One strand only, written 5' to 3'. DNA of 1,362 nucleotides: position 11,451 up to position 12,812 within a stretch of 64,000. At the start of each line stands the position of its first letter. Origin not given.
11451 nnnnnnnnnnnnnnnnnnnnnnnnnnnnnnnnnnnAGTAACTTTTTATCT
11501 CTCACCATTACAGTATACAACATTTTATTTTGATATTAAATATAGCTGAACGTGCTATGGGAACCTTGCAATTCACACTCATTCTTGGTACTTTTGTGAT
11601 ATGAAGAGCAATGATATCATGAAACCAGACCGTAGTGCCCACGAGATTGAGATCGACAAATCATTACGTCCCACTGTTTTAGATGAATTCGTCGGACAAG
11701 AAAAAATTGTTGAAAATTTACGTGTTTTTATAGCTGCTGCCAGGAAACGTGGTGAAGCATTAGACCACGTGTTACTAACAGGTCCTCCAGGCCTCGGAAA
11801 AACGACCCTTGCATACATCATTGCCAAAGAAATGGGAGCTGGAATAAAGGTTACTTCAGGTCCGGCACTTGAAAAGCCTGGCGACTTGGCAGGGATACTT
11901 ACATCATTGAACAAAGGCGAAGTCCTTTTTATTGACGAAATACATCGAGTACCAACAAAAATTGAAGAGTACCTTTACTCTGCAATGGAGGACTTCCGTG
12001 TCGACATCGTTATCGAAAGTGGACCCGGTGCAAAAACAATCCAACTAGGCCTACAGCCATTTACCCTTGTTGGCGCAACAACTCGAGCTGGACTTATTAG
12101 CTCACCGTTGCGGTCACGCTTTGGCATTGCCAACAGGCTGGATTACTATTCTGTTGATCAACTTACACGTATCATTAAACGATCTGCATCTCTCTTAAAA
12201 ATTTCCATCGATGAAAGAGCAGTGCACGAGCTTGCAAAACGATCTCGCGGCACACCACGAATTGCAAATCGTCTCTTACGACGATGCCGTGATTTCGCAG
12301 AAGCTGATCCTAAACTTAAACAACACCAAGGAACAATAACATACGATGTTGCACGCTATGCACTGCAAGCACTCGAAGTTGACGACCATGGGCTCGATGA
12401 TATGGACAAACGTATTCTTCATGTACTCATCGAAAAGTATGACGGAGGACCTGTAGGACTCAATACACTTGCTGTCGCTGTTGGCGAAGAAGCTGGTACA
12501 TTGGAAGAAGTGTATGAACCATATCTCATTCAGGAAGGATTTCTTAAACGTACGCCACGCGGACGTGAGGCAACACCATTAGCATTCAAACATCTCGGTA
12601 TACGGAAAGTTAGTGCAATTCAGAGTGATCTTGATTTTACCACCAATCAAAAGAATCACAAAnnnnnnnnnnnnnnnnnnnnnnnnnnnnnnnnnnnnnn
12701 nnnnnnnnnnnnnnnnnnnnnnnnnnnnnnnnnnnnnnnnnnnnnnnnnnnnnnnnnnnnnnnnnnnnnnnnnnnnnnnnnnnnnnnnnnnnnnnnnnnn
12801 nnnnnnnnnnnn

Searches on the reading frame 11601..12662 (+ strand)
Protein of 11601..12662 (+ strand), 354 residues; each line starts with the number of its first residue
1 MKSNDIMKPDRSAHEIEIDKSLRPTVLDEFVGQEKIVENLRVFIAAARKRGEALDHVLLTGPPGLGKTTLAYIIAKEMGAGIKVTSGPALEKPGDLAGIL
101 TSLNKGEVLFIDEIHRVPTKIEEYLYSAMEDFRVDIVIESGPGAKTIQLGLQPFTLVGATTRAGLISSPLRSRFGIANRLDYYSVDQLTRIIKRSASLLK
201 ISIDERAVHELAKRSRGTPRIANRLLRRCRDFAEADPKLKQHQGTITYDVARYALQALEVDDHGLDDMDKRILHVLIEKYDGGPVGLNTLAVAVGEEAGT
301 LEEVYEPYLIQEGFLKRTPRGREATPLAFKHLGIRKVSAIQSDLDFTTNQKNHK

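Call 32: find_encoding_contigs(protein=window:11601-12662:+, flank=10000, max_places=1)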
Protein window:11601-12662:+ (354 aa): no gene with exactly this product is on record in the collection.
